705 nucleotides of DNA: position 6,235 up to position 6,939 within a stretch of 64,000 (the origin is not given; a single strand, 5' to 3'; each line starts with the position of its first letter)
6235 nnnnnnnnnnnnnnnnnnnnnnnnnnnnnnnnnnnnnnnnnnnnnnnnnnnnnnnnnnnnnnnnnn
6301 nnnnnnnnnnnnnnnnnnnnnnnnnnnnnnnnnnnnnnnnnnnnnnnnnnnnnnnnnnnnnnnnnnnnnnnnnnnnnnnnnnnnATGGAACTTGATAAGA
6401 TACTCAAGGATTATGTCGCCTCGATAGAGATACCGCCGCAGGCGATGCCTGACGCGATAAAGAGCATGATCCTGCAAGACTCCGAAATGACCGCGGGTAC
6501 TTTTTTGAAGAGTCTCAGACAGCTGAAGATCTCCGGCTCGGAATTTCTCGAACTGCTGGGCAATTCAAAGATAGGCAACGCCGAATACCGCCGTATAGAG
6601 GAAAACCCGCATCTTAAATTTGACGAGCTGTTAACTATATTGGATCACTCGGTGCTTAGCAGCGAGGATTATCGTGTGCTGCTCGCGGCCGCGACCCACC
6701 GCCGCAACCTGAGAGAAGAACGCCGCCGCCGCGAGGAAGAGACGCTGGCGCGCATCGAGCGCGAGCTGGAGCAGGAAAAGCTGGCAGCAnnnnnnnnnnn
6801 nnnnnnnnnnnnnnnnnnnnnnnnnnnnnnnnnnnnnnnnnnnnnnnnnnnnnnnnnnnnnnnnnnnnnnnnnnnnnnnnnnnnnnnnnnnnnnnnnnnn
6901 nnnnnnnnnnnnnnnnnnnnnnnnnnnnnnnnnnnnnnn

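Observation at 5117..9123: Module of a pseudo-response regulator, a degenerate ECF-like protein and a 912-aa membrane protein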

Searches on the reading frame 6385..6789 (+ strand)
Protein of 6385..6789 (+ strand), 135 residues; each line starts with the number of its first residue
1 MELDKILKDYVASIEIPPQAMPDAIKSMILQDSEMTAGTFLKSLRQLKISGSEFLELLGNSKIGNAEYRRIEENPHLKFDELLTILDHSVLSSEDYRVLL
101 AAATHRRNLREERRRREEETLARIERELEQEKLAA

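Call 25: search_protein_representatives(protein=window:6385-6789:+)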
Query: 135 residues. Proteins with E-value up to 0.001 (for the whole library): 101; up to 1e-10: 39; up to 1e-30: 11. The best 101 are listed.
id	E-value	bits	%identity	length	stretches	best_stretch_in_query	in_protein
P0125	1.6e-60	218.8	82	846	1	1-130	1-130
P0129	8.8e-57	206.7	77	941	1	1-128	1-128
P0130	9.6e-45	167.9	62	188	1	3-132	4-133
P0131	4.5e-44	165.7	61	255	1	3-132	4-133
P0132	4.9e-44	165.6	61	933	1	3-132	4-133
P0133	9.4e-43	161.4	63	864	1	3-129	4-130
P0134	3.5e-42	159.6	59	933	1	3-131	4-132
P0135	2.2e-39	150.6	58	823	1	3-132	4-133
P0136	7.7e-39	148.8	59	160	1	5-119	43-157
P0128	8.1e-38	145.5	58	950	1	3-127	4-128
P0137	9.8e-35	135.6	52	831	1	3-129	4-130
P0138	1.5e-27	112.4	62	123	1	3-88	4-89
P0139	7.0e-25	103.8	51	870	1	2-112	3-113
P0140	7.8e-16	74.6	54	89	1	3-70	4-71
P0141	2.7e-13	66.4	41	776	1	31-127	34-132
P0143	7.7e-13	65.0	35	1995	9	30-90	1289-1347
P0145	2.0e-12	63.6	34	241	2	33-112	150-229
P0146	2.4e-12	63.4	36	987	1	13-131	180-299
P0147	2.5e-12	63.4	41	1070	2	34-132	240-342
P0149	4.6e-12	62.5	41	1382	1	31-120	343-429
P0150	7.5e-12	61.8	44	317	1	31-115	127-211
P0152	9.7e-12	61.4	43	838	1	33-117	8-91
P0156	3.6e-11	59.6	41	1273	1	31-120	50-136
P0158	3.8e-11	59.5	43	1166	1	32-114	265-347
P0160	3.9e-11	59.5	44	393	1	35-123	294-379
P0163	6.1e-11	58.9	45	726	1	35-119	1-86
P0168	2.2e-10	57.0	41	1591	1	35-115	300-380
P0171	2.5e-10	56.8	40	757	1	37-123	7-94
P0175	5.0e-10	55.9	42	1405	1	33-118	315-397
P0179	1.5e-09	54.4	42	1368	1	32-116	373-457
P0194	1.5e-08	51.1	38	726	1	37-118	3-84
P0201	4.6e-08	49.6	45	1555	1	36-113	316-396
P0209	5.2e-07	46.2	35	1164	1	34-117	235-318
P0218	2.8e-05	40.6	37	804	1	7-104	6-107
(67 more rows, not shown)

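Call 27: search_protein_families(library=pfam, proteins=[P0141, P0143, P0145, P0147, P0149, P0150, P0163, P0168, P0156, P0160], max_evalue=0.001)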
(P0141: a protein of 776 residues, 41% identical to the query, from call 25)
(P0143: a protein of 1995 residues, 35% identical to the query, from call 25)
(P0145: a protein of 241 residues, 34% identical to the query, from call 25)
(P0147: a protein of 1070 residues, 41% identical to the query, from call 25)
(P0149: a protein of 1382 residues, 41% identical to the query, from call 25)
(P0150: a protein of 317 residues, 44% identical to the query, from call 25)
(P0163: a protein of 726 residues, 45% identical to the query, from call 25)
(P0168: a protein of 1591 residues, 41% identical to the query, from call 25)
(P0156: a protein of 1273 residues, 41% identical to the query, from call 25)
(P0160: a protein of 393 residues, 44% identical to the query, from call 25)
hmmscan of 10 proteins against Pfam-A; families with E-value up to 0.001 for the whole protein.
P0141 (776 aa): 1 family
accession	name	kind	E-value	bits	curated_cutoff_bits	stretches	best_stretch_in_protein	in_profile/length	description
PF09826.15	Beta_propel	-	2.3e-36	126.2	22.4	1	293-766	19-493/495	Beta propeller domain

P0143 (1995 aa): 17 families
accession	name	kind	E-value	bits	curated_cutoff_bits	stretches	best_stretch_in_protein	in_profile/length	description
PF01208.23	URO-D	-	9.2e-14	51.6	23.9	0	1170-1208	147-185/346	Uroporphyrinogen decarboxylase (URO-D)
PF16220.10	DUF4880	-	2.7e-10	40.4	25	0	1677-1696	11-33/43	Domain of unknown function (DUF4880)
PF07915.19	PRKCSH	-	6.3e-09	37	27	0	872-919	28-71/74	Glucosidase II beta subunit-like protein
PF05536.17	Neurochondrin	-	1.9e-08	33.6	22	0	978-1026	120-168/605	Neurochondrin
PF07531.19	TAFH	-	3.8e-08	33.6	27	0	1445-1474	24-53/90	NHR1 homology to TAF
PF09718.15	Tape_meas_lam_C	-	1.7e-07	31.6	23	0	990-1042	10-60/76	Lambda phage tail tape-measure protein (Tape_meas_lam_C)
PF22928.2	INTS1_R4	-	6.7e-07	29.6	27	0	1435-1456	55-76/102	Integrator complex subunit 1, R4 domain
PF11740.13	KfrA_N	-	2.7e-06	28.5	26.1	0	750-823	28-99/113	Plasmid replication region DNA-binding N-term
PF07533.21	BRK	-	3.5e-06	27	23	0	855-866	28-39/44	BRK domain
PF08216.17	CTNNBL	-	4.2e-06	25.9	27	0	1585-1657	353-426/474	Catenin-beta-like, Arm-motif containing nuclear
PF09198.16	T4-Gluco-transf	-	1.1e-05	25.6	27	0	1544-1587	29-72/167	Bacteriophage T4 beta-glucosyltransferase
PF00204.31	DNA_gyraseB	-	0.00011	22.2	27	0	850-879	133-162/173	DNA gyrase B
PF06531.16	DUF1108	-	0.00052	20.7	25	0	1017-1040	60-83/84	Protein of unknown function (DUF1108)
PF19963.4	VMAP-M1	-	0.00065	20.7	25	0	841-877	62-97/113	vWA-MoxR associated protein middle region (VMAP-M) 1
PF20720.3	nSTAND3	-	0.00067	19.8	27.2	0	208-260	1-51/155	Novel STAND NTPase 3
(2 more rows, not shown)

P0145 (241 aa): 0 families

P0147 (1070 aa): 0 families

P0149 (1382 aa): 1 family
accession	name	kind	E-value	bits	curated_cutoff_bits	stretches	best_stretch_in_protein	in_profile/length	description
PF08281.18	Sigma70_r4_2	-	9.7e-05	22.4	25.7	1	103-148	9-54/54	Sigma-70, region 4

P0150 (317 aa): 0 families

P0163 (726 aa): 1 family
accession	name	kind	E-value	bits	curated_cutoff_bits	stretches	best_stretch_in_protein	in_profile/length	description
PF09826.15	Beta_propel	-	1.5e-24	87.2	22.4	1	256-715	19-491/495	Beta propeller domain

P0168 (1591 aa): 0 families

P0156 (1273 aa): 0 families

P0160 (393 aa): 1 family
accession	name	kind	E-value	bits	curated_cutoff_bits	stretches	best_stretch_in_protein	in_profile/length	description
PF08281.18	Sigma70_r4_2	-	0.00021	21.3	25.7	1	102-148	8-54/54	Sigma-70, region 4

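Call 57: find_encoding_contigs(protein=P0141, flank=5000, max_places=2)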
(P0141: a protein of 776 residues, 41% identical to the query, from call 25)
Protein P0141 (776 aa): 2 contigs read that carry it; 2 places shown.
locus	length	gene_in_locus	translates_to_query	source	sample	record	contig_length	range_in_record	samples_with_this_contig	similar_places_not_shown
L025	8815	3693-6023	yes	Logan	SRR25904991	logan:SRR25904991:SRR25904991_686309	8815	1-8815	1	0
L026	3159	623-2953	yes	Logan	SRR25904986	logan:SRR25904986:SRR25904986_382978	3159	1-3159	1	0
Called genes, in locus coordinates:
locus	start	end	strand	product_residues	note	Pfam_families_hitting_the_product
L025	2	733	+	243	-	?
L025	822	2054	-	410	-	PF02481:DNA_processg_A, PF17782:WHD_DprA (weak)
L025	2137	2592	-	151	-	PF00583:Acetyltransf_1, PF13673:Acetyltransf_10, PF14542:Acetyltransf_CG (faint), PF13508:Acetyltransf_7, PF08445:FR47 (weak)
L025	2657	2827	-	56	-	PF00037:Fer4, PF13237:Fer4_10, PF13534:Fer4_17 (faint), PF12838:Fer4_7, PF13187:Fer4_9, PF12797:Fer4_2 (weak), PF00037:Fer4, PF12837:Fer4_6 (weak), +6 more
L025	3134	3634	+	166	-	PF08281:Sigma70_r4_2 (weak)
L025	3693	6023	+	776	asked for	PF09826:Beta_propel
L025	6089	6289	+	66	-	-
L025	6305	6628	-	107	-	PF01312:Bac_export_2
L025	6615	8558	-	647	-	-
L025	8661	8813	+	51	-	?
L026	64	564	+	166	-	PF08281:Sigma70_r4_2 (weak)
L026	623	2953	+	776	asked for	PF09826:Beta_propel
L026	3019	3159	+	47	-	?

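Call 58: find_encoding_contigs(protein=P0163, flank=5000, max_places=2)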
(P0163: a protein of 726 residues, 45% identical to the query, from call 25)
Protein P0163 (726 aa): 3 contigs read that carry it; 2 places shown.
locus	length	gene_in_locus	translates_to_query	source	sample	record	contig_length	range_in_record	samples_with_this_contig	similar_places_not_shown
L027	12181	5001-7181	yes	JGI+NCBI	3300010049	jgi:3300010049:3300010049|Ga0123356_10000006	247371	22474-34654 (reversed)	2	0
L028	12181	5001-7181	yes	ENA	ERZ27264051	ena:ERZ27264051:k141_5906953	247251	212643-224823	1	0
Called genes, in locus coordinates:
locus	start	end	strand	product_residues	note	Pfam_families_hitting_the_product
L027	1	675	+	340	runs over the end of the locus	PF04616:Glyco_hydro_43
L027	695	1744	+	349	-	PF01855:POR_N, PF02780:Transketolase_C, PF17147:PFOR_II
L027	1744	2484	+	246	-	PF02775:TPP_enzyme_C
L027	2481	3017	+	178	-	PF01558:POR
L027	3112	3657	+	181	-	-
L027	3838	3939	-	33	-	-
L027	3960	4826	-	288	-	-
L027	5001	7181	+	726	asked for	PF09826:Beta_propel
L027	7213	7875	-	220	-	PF01471:PG_binding_1, PF07486:Hydrolase_2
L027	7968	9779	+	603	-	PF01855:POR_N, PF02775:TPP_enzyme_C, PF13237:Fer4_10 (weak)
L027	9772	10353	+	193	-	PF01558:POR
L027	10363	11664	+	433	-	PF00501:AMP-binding, PF14535:AMP-binding_C_2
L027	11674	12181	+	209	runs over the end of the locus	-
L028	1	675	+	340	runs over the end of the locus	PF04616:Glyco_hydro_43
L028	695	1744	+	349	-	PF01855:POR_N, PF02780:Transketolase_C, PF17147:PFOR_II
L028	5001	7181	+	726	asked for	PF09826:Beta_propel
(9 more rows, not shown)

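Call 71: search_protein_families(library=pfam, proteins=[P0147, P0158, P0175, P0201, P0179, P0146, P0209], max_evalue=0.01)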
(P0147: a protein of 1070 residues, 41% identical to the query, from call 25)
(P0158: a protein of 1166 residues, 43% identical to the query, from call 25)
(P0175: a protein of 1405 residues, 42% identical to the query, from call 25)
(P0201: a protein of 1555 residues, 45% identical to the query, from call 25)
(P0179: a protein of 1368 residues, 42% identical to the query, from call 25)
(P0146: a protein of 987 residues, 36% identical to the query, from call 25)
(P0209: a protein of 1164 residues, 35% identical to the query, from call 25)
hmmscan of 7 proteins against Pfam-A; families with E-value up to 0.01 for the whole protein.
P0147 (1070 aa): 0 families

P0158 (1166 aa): 1 family
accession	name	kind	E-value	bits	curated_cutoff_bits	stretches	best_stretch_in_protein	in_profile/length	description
PF08281.18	Sigma70_r4_2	-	0.00036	20.6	25.7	1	98-147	5-54/54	Sigma-70, region 4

P0175 (1405 aa): 1 family
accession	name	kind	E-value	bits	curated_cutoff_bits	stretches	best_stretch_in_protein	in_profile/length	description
PF08281.18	Sigma70_r4_2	-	0.00018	21.6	25.7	1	104-147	10-53/54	Sigma-70, region 4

P0201 (1555 aa): 1 family
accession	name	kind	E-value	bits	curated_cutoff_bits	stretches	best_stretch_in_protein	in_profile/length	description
PF09826.15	Beta_propel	-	0.0039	16.6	22.4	0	1087-1256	16-182/495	Beta propeller domain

P0179 (1368 aa): 0 families

P0146 (987 aa): 1 family
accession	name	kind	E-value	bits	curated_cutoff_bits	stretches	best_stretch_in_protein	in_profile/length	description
PF09826.15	Beta_propel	-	7e-27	94.9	22.4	1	498-957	23-494/495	Beta propeller domain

P0209 (1164 aa): 0 families

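Call 72: find_encoding_contigs(protein=P0146, flank=5000, max_places=2)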
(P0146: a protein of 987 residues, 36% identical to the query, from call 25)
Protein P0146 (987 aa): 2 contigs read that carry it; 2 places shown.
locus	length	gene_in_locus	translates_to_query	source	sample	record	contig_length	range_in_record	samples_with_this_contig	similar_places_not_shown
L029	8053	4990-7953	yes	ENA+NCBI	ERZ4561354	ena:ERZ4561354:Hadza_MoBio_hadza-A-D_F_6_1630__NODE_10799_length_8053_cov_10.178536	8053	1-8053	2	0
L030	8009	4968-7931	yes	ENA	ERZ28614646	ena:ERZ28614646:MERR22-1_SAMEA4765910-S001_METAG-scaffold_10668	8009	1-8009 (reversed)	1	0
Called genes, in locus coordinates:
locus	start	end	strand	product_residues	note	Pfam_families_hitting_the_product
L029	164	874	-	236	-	PF01996:F420_ligase (weak)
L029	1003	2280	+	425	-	PF01276:OKR_DC_1, PF05889:SepSecS (weak), PF00266:Aminotran_5 (faint), PF01041:DegT_DnrJ_EryC1, PF01053:Cys_Met_Meta_PP (weak)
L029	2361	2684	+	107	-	PF06153:CdAMP_rec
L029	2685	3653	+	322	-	PF13177:DNA_pol3_delta2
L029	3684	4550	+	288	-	PF04468:PSP1, PF28472:PSP1_3rd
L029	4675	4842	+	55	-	PF00037:Fer4 (weak), PF13237:Fer4_10, PF13187:Fer4_9, PF12838:Fer4_7, PF13484:Fer4_16 (weak), PF12797:Fer4_2 (weak), PF00037:Fer4, PF12837:Fer4_6 (weak), +6 more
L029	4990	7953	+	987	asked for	PF09826:Beta_propel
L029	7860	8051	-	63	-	?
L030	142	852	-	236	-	PF01996:F420_ligase (weak)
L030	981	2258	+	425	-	PF01276:OKR_DC_1, PF05889:SepSecS (weak), PF00266:Aminotran_5 (faint), PF01041:DegT_DnrJ_EryC1, PF01053:Cys_Met_Meta_PP (weak)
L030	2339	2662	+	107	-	PF06153:CdAMP_rec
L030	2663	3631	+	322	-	PF13177:DNA_pol3_delta2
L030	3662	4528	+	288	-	PF04468:PSP1, PF28472:PSP1_3rd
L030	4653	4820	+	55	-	PF00037:Fer4 (weak), PF13237:Fer4_10, PF13187:Fer4_9, PF12838:Fer4_7, PF13484:Fer4_16 (weak), PF12797:Fer4_2 (weak), PF00037:Fer4, PF12837:Fer4_6 (weak), +6 more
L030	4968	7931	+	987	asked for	PF09826:Beta_propel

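Call 73: find_encoding_contigs(protein=P0147, flank=5000, max_places=2)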
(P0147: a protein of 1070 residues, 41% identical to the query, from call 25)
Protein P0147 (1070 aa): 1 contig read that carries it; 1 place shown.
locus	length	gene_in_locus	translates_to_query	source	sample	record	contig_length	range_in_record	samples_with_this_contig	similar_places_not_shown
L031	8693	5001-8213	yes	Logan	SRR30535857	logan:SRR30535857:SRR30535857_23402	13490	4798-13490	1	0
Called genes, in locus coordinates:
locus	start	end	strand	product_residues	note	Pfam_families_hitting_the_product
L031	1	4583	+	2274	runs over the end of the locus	PF06165:GH94_b-supersand, PF17167:Glyco_hydro_94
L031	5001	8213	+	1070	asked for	-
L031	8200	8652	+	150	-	-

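Call 84: find_encoding_contigs(protein=P0152, flank=3000, max_places=1)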
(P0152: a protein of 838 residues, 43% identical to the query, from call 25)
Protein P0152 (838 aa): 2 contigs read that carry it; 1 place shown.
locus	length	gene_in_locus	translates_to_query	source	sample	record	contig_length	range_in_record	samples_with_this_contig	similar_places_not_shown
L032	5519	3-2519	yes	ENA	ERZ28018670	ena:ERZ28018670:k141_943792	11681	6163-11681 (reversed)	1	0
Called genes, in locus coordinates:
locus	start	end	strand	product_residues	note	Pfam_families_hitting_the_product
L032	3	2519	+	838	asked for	?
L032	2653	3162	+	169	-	PF04297:UPF0122 (weak), PF04545:Sigma70_r4, PF08281:Sigma70_r4_2, PF06056:Terminase_5 (weak)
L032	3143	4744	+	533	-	-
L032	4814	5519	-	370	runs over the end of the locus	PF13487:HD_5, PF01966:HD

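Call 85: find_encoding_contigs(protein=P0171, flank=3000, max_places=1)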
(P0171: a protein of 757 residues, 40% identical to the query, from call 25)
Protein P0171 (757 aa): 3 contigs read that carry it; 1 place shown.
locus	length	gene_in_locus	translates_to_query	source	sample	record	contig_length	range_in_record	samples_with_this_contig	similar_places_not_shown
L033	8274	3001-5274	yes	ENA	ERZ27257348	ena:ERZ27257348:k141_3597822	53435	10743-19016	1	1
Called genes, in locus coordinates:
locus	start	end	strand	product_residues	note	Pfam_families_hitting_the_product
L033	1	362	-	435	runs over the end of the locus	PF01979:Amidohydro_1, PF07969:Amidohydro_3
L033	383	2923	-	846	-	PF26299:MurL_N, PF26298:MurL_epimerase_C, PF08245:Mur_ligase_M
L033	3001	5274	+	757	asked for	PF09826:Beta_propel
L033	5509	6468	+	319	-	PF02603:Hpr_kinase_N, PF07475:Hpr_kinase_C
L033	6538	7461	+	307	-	PF01565:FAD_binding_4, PF02873:MurB_C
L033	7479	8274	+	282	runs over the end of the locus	PF03668:RapZ-like_N, PF22740:PapZ_C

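Call 86: find_encoding_contigs(protein=P0194, flank=3000, max_places=1)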
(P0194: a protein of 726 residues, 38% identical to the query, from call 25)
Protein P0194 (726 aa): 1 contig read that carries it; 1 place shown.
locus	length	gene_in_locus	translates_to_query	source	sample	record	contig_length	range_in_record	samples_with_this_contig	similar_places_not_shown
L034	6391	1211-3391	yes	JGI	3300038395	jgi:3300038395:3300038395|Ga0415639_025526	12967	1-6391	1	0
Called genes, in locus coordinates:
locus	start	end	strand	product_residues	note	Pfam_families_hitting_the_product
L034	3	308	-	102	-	?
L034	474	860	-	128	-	-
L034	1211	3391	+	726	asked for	-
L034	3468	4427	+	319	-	PF02547:Queuosine_synth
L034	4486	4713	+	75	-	-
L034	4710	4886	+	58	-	-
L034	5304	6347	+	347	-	PF12849:PBP_like_2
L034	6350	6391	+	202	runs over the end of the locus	PF06908:YpsA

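Call 87: find_encoding_contigs(protein=P0218, flank=4000, max_places=3)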
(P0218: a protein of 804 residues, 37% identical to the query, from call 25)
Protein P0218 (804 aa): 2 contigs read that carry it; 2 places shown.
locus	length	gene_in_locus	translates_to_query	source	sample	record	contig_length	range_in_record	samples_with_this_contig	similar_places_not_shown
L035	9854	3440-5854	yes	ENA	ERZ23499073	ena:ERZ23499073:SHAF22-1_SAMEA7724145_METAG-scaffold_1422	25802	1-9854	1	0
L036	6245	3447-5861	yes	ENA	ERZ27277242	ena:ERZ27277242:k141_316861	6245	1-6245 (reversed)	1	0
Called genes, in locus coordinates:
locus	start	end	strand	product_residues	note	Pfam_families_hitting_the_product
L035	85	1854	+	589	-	PF01336:tRNA_anti-codon, PF00152:tRNA-synt_2, PF01409:tRNA-synt_2d (faint), PF02938:GAD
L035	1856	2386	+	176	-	PF13302:Acetyltransf_3, PF00583:Acetyltransf_1, PF13508:Acetyltransf_7 (faint)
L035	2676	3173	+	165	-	PF08281:Sigma70_r4_2, PF04545:Sigma70_r4 (weak)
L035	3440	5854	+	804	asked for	-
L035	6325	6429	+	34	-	-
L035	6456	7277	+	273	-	PF04854:DUF624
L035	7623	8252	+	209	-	PF14681:UPRTase, PF00156:Pribosyltran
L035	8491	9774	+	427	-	PF00709:Adenylsucc_synt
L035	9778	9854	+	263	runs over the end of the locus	PF00149:Metallophos, PF13277:YmdB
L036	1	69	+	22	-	?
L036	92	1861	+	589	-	PF01336:tRNA_anti-codon, PF00152:tRNA-synt_2, PF01409:tRNA-synt_2d (faint), PF02938:GAD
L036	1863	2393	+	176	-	PF13302:Acetyltransf_3, PF00583:Acetyltransf_1, PF13508:Acetyltransf_7 (faint)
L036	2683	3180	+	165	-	PF08281:Sigma70_r4_2, PF04545:Sigma70_r4 (weak)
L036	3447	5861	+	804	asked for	-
